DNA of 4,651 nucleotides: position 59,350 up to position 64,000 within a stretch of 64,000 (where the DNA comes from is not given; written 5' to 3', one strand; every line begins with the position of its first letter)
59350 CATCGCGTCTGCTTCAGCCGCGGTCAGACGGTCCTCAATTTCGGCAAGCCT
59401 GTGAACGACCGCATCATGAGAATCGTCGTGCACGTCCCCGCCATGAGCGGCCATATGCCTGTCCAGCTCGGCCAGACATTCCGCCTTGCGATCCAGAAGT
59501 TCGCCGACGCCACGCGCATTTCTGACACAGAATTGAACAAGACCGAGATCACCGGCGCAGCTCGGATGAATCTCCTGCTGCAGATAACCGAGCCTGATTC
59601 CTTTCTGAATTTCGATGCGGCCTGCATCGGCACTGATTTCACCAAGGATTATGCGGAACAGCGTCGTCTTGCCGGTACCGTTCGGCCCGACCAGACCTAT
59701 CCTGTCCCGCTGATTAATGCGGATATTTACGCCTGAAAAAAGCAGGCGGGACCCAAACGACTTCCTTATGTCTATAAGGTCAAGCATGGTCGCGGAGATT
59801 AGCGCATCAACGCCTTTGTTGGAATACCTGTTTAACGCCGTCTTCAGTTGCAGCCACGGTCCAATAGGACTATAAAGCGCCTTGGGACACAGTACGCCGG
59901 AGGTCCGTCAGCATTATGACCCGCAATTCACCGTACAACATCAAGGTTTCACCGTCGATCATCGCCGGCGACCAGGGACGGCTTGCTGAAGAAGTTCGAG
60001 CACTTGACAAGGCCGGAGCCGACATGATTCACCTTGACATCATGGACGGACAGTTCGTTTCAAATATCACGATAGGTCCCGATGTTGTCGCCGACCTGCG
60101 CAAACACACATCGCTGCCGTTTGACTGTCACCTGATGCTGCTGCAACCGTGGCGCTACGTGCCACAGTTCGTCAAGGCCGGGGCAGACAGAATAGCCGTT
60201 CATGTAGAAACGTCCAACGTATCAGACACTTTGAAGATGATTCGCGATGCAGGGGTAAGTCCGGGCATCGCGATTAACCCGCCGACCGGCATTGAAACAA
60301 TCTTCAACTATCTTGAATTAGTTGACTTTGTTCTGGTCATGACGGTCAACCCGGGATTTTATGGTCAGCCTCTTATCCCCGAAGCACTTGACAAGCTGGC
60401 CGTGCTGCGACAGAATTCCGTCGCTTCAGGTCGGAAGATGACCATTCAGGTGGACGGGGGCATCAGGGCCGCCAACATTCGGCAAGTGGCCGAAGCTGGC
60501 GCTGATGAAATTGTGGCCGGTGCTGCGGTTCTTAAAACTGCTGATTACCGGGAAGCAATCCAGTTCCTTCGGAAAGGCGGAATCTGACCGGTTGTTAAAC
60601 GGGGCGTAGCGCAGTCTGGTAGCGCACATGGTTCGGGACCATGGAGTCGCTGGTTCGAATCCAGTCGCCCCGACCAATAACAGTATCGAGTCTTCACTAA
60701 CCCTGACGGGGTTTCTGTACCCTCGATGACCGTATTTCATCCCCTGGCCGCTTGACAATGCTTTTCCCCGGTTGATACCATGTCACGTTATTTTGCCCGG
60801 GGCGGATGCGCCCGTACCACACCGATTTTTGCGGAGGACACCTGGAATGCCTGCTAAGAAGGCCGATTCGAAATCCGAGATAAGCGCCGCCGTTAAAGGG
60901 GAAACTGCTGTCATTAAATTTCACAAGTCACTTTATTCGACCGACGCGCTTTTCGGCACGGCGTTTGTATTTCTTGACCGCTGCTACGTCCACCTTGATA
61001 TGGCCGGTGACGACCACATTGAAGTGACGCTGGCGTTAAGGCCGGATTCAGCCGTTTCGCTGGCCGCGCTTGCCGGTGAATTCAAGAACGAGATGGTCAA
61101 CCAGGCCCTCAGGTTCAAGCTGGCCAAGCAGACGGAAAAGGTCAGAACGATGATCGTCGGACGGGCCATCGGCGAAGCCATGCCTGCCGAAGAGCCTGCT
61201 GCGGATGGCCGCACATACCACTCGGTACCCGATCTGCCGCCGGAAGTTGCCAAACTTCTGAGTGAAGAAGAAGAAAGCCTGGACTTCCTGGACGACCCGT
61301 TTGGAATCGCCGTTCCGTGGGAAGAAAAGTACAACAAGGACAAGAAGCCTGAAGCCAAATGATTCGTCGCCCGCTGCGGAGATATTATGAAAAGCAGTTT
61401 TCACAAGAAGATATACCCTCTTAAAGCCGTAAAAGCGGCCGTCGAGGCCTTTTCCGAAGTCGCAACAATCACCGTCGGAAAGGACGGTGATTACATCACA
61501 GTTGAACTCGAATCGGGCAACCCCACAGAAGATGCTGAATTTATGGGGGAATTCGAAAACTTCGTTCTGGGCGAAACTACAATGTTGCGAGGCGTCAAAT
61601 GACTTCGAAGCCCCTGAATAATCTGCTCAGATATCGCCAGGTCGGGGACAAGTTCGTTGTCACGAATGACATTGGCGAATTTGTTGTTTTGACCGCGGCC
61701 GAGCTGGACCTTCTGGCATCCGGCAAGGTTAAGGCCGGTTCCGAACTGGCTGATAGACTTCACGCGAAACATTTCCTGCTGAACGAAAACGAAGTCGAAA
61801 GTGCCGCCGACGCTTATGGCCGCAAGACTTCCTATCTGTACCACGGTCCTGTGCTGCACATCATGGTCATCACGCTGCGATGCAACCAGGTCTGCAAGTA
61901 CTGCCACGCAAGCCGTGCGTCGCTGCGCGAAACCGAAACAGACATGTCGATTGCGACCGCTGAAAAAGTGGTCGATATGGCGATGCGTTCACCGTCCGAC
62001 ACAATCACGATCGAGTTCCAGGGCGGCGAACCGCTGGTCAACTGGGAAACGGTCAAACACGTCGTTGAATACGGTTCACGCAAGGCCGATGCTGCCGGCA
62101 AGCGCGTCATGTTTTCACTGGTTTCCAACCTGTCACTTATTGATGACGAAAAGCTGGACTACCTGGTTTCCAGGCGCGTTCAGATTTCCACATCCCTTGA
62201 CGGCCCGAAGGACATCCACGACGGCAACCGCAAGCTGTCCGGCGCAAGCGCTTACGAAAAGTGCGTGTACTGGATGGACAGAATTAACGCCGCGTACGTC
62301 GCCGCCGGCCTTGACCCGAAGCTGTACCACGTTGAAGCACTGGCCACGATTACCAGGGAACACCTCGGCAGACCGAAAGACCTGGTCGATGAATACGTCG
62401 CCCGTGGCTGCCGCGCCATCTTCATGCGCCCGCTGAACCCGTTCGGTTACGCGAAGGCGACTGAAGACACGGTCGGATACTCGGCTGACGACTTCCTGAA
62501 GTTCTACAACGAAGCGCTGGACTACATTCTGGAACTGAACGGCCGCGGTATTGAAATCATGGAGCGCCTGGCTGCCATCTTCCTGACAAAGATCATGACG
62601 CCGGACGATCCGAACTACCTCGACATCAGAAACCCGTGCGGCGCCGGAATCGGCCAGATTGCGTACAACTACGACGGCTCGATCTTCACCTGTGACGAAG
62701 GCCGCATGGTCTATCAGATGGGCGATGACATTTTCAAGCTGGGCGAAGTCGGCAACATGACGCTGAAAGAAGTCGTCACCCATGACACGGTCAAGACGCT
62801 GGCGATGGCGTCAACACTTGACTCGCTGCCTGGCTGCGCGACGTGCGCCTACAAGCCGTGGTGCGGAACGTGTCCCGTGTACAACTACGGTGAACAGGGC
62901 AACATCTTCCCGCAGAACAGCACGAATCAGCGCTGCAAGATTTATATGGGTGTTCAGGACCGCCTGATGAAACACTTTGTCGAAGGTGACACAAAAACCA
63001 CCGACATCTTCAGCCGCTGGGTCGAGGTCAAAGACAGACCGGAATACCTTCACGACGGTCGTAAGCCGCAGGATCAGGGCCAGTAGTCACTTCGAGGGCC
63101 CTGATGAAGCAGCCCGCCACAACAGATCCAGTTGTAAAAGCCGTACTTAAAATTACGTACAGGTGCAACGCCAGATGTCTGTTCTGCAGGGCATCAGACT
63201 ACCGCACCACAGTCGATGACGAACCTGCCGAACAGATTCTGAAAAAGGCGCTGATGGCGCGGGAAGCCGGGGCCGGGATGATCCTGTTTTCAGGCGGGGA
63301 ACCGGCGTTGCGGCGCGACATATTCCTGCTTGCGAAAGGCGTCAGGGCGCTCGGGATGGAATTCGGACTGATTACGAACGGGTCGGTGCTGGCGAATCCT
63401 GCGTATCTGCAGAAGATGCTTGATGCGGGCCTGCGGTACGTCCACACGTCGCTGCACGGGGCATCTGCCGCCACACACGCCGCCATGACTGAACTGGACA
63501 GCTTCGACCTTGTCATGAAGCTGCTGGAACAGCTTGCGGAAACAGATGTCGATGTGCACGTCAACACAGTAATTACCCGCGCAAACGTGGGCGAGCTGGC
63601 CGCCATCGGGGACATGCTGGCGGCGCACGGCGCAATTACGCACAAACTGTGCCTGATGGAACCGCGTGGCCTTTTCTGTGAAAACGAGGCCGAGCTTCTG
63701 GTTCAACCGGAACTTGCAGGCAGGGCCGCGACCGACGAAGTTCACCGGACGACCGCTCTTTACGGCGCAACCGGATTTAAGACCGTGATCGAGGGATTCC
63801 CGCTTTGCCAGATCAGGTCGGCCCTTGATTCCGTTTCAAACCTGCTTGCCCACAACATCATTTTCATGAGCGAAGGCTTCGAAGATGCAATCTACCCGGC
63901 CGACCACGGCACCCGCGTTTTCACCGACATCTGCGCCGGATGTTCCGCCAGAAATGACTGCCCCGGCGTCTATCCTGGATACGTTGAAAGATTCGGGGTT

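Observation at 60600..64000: Tightly coupled operon of two small proteins plus a SPASM radical SAM and a second radical SAM, immediately downstream of tRNA-Pro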

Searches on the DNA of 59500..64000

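Call 101: search_rna_families(source=window, start=59500, end=64000, threshold=gathering)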
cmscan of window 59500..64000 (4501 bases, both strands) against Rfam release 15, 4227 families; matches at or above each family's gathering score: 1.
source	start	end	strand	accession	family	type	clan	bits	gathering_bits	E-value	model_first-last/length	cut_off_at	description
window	60600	60673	+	RF00005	tRNA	Gene; tRNA;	CL00001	65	29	5.3e-13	1-71/71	no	tRNA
